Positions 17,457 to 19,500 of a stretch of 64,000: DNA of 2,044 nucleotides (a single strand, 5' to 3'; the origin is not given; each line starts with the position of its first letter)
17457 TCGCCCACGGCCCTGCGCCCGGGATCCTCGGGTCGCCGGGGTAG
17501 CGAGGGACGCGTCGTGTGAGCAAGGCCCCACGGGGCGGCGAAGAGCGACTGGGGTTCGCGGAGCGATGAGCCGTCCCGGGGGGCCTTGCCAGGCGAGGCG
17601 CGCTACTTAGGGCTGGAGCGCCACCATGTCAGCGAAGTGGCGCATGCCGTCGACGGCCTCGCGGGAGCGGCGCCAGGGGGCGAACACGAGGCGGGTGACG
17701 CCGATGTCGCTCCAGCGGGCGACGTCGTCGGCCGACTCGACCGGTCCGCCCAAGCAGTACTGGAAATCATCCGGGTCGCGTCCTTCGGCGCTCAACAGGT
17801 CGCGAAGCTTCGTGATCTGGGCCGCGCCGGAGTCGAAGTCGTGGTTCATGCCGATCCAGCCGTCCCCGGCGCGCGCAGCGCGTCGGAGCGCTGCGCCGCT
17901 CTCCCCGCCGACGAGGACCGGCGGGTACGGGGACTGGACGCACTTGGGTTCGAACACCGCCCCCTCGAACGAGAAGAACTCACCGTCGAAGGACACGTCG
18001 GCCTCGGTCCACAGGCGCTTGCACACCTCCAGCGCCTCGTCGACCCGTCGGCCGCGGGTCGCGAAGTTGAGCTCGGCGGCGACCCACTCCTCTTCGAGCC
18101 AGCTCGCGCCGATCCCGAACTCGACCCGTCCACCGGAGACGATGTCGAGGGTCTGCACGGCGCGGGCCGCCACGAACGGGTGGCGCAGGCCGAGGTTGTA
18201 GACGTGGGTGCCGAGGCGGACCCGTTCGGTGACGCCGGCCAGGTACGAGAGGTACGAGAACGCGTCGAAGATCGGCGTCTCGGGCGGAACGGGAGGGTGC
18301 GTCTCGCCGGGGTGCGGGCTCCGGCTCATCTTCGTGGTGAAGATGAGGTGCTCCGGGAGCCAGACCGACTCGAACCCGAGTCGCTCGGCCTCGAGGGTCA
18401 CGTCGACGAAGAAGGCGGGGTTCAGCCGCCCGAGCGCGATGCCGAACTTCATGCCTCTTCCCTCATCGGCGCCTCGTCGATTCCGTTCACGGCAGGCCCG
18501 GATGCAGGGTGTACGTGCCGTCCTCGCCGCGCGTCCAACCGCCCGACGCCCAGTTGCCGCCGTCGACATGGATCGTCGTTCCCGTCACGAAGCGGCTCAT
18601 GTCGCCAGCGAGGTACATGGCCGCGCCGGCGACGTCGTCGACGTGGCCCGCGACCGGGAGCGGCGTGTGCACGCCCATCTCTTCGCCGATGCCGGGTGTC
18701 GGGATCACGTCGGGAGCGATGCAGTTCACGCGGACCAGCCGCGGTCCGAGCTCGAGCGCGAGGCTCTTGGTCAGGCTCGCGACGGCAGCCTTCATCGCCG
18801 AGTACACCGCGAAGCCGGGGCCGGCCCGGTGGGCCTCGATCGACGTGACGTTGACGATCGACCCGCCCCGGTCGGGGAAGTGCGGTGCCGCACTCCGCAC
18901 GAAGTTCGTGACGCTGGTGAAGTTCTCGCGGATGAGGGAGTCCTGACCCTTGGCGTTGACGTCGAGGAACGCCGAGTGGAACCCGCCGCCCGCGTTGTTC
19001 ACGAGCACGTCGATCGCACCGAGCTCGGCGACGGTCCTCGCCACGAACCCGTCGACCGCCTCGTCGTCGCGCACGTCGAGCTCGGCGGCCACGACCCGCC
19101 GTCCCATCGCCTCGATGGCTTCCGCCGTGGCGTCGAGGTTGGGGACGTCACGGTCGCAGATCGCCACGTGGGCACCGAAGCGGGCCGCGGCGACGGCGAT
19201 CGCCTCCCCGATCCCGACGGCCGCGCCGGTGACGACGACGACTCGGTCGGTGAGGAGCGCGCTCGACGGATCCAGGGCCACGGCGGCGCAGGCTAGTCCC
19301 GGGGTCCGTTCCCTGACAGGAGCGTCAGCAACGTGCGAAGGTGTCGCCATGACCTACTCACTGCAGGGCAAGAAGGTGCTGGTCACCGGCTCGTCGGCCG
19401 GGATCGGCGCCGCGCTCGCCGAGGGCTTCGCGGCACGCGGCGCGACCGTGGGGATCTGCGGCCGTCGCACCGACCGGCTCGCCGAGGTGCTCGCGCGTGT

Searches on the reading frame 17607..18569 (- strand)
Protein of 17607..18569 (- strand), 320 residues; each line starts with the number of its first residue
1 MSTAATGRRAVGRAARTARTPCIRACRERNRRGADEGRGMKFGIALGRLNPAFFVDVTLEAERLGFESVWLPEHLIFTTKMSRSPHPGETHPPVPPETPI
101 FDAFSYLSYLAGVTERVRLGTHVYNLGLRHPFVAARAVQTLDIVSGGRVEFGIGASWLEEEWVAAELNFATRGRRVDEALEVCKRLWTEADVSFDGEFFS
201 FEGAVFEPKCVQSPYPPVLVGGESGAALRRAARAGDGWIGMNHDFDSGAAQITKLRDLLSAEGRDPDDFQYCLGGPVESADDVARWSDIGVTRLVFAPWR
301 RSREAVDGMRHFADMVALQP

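Call 15: search_protein_families(library=pfam, proteins=[window:17607-18569:-], max_evalue=0.001)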
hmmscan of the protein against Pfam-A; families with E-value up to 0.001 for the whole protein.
window:17607-18569:- (320 aa): 1 family
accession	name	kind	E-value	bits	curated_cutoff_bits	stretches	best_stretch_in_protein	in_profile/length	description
PF00296.26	Bac_luciferase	-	6.8e-54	183.8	27.9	1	50-284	21-235/314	Luciferase-like monooxygenase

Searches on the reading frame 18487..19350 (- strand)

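Call 15: search_protein_families(library=pfam, proteins=[window:18487-19350:-], max_evalue=0.001)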
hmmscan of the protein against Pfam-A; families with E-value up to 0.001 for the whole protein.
window:18487-19350:- (287 aa): 4 families
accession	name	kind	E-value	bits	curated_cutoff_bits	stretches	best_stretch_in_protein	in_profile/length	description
PF13561.12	adh_short_C2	-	2.5e-57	194.6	27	1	42-265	1-234/236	Enoyl-(Acyl carrier protein) reductase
PF00106.31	adh_short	-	1.6e-49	168.5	26.6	1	36-219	1-185/195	short chain dehydrogenase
PF08659.16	KR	-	1.9e-06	28.4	22.6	1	38-194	3-160/180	KR domain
PF23441.1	SDR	-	5.8e-06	26.3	27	1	149-266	128-255/258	SDR-like rossmann domain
